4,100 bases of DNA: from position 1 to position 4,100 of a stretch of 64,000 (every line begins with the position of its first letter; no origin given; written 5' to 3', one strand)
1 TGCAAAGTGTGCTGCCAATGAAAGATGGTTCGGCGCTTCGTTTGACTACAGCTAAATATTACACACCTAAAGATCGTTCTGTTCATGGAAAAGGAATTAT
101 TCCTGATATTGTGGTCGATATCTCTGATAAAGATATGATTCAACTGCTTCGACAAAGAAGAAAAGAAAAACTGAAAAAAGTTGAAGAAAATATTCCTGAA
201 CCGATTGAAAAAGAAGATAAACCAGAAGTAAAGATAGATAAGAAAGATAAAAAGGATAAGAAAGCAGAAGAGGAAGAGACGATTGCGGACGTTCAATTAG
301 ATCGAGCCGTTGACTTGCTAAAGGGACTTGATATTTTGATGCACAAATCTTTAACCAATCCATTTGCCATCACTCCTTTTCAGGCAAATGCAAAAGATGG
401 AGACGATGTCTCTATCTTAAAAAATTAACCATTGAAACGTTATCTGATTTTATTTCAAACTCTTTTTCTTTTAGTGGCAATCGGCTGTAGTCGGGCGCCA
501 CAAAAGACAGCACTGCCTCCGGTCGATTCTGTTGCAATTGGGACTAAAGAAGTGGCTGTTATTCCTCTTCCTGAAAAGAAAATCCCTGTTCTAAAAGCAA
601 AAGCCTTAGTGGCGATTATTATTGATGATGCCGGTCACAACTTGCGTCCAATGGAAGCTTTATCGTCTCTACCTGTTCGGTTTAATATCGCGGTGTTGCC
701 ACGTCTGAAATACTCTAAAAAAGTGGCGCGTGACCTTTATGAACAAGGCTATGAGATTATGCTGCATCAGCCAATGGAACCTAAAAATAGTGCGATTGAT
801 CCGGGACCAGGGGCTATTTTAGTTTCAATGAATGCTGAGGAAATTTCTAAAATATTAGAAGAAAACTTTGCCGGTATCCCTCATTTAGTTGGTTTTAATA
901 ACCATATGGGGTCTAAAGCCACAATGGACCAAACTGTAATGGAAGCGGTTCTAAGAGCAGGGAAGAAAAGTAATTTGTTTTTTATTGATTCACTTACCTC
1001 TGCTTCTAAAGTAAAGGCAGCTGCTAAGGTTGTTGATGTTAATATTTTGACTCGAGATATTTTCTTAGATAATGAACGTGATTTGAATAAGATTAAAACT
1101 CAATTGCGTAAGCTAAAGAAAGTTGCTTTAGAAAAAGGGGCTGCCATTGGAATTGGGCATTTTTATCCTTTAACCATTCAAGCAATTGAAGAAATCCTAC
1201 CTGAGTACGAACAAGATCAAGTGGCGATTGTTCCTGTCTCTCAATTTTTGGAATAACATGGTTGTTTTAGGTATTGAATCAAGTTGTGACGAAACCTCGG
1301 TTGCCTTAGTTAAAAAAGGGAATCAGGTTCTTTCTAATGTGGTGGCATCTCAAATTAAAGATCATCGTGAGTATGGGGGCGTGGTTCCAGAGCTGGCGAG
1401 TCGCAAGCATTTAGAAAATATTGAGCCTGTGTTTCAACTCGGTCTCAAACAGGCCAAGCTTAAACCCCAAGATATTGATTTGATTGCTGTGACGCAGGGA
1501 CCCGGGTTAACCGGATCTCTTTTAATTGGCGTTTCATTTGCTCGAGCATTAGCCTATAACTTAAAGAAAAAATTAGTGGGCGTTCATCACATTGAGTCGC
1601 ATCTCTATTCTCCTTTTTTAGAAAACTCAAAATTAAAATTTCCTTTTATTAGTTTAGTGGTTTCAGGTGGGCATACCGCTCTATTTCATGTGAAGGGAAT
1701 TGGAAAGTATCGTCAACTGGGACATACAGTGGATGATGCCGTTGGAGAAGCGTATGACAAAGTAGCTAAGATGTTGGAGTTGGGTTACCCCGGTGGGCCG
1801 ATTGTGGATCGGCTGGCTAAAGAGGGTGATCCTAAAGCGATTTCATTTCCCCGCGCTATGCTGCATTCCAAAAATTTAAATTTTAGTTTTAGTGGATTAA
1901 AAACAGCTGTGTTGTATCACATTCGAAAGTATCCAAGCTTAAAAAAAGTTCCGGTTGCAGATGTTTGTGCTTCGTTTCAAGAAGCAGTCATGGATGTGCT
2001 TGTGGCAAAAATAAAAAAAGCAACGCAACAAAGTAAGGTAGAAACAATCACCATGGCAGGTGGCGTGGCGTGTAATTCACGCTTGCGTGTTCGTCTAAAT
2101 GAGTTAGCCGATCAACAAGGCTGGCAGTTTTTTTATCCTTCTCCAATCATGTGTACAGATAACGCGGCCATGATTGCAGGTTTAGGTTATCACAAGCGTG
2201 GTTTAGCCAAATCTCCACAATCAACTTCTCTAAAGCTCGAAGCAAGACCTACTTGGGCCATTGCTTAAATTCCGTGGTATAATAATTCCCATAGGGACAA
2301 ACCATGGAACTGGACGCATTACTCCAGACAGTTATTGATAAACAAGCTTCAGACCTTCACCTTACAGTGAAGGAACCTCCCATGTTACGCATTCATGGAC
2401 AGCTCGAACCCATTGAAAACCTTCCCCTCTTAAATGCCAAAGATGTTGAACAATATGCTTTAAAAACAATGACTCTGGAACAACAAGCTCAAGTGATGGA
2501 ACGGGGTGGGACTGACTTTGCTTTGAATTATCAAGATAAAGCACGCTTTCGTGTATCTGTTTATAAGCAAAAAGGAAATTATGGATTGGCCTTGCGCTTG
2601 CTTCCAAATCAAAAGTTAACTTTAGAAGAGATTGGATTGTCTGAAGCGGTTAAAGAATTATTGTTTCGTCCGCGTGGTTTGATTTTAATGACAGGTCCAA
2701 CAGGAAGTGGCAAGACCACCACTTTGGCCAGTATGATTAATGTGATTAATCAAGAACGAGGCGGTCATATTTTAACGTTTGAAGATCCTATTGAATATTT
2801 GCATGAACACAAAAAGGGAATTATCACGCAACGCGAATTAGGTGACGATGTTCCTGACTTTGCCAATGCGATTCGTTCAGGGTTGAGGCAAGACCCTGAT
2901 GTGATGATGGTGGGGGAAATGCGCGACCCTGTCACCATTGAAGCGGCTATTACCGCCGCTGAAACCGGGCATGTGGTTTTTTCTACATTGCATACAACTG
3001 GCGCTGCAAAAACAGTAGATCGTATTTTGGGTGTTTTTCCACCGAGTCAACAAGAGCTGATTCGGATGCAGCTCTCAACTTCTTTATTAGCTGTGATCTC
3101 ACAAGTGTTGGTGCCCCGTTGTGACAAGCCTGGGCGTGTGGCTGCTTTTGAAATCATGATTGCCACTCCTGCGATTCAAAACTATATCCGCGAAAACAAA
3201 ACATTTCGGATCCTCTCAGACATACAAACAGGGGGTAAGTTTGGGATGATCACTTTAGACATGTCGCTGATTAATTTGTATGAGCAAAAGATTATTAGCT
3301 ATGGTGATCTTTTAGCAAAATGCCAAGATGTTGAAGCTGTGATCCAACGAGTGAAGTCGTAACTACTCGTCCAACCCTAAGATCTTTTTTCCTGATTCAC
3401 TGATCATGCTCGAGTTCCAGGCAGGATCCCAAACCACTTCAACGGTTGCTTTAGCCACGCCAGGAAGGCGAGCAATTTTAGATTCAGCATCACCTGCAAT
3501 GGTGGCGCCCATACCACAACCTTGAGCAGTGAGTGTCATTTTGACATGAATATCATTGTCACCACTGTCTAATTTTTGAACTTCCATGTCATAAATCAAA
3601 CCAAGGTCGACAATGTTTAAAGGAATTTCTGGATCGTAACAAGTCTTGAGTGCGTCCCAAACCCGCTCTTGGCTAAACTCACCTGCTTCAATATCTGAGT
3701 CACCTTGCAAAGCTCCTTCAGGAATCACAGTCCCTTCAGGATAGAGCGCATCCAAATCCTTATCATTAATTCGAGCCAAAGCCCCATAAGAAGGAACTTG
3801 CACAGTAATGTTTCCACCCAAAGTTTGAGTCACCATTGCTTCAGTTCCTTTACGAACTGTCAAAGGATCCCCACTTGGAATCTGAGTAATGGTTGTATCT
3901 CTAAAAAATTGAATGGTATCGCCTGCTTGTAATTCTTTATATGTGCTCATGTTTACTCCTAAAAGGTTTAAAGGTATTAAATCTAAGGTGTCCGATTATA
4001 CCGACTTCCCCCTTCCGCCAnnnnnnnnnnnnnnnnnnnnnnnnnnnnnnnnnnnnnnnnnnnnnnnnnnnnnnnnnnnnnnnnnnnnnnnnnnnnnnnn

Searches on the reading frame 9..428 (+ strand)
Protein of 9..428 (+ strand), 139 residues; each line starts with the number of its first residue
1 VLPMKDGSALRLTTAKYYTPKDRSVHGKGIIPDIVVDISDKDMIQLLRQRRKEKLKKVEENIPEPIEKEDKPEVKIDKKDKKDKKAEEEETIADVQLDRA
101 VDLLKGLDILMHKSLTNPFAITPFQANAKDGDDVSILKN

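Call 6: search_protein_families(library=pfam, proteins=[window:9-428:+])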
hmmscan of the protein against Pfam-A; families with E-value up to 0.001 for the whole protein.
window:9-428:+ (139 aa): 1 family
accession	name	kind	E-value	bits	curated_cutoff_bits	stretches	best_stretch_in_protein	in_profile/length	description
PF03572.23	Peptidase_S41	-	7.7e-08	32.5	24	1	3-36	132-165/165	Peptidase family S41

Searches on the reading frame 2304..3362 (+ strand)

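Call 6: search_protein_families(library=pfam, proteins=[window:2304-3362:+])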
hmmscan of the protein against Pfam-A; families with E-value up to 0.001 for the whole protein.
window:2304-3362:+ (352 aa): 4 families
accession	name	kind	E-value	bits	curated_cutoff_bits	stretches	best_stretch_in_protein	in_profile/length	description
PF00437.27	T2SSE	-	3.9e-52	177.6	24.9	1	3-275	12-283/370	Type II/IV secretion system protein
PF13604.12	AAA_30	-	7.2e-05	23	27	1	114-157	8-50/191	AAA domain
PF13086.12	AAA_11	-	0.00041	20.6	27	0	115-157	9-56/257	AAA domain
PF13555.12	AAA_29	-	0.00048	20.3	27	0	117-148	15-46/61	P-loop containing region of AAA domain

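Call 90: search_protein_families(library=ncbifam, proteins=[window:2304-3362:+], max_evalue=0.00001)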
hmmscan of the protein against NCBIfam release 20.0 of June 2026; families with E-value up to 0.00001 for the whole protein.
window:2304-3362:+ (352 aa): 16 families
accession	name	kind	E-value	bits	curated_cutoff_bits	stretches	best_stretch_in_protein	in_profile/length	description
TIGR01420.1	pilT_fam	subfamily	5.8e-128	426.9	319.1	1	3-341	2-339/343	PilT/PilU family type 4a pilus ATPase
TIGR02538.1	type_IV_pilB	equivalog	6.8e-47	160.3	675.65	1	5-244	187-432/564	type IV-A pilus assembly ATPase PilB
NF007755.0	PRK10436.1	equivalog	4.2e-45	154.3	617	1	4-272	90-357/465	type II secretion system protein GspE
TIGR02533.1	type_II_gspE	equivalog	7.3e-43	146.9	630.25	1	4-273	114-382/486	type II secretion system ATPase GspE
TIGR02525.1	plasmid_TraJ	equivalog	4.6e-42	144.3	368.3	1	47-290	67-317/372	plasmid transfer ATPase TraJ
NF041000.1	ATPase_ComGA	equivalog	1.3e-41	142.4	300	1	5-271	2-266/267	competence type IV pilus ATPase ComGA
TIGR02524.1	dot_icm_DotB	equivalog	1.1e-36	126.8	463.3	1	3-300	6-314/358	Dot/Icm type IV secretion system ATPase DotB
NF053534.1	T4PilAsmATPsTfpB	equivalog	1.1e-36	126.5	850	1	4-270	206-472/584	type IV pilus assembly ATPase TfpB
NF058587.1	archaellum_moto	equivalog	4.3e-16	58.8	550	1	127-243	278-395/527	archaellum flagellar ATPase motor FlaI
TIGR02788.1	VirB11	equivalog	1.6e-12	47.1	249.95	1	74-263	88-286/308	P-type DNA transfer ATPase VirB11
TIGR02782.1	TrbB_P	equivalog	8.9e-12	44.9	304.55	1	124-244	136-255/303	P-type conjugative transfer ATPase TrbB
TIGR03819.1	heli_sec_ATPase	hypoth_equivalog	1.4e-11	44.2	373.15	1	95-265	142-323/340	TadA family conjugal transfer-associated ATPase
NF053672.1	bindosome_BasE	exception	3.1e-11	42.7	1000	1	127-266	273-411/512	bindosome assembly system ATPase subunit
NF010425.0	PRK13851.1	equivalog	3.8e-09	35.9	461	1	122-251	160-290/344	type IV secretion system protein VirB11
NF010407.0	PRK13833.1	subfamily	2.3e-08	33.9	499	1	125-245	145-263/323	conjugal transfer protein TrbB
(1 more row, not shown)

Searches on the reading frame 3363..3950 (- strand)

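Call 6: search_protein_families(library=pfam, proteins=[window:3363-3950:-])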
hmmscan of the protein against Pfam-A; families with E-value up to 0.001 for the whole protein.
window:3363-3950:- (195 aa): 1 family
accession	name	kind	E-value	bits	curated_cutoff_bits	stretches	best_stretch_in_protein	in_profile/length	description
PF01883.24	FeS_assembly_P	-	3.9e-17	62.7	23.5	1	95-172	2-73/73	Iron-sulfur cluster assembly protein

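Call 90: search_protein_families(library=ncbifam, proteins=[window:3363-3950:-], max_evalue=0.00001)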
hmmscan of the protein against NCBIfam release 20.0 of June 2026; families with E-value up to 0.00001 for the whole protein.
window:3363-3950:- (195 aa): 4 families
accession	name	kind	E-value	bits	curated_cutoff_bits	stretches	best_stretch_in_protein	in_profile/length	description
TIGR03406.1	FeS_long_SufT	hypoth_equivalog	1.1e-56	191.3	202.6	1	15-192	3-173/174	putative Fe-S cluster assembly protein SufT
TIGR02945.1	SUF_assoc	equivalog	6.8e-29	100.2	143.4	1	94-192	3-97/99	SUF system Fe-S cluster assembly protein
NF041868.1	paad_haloarch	equivalog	5.8e-24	84.6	180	1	94-190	28-119/127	1,2-phenylacetyl-CoA epoxidase subunit PaaD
TIGR02159.1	PA_CoA_Oxy4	equivalog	1.1e-09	38.7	108.15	1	106-191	3-83/146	1,2-phenylacetyl-CoA epoxidase subunit PaaD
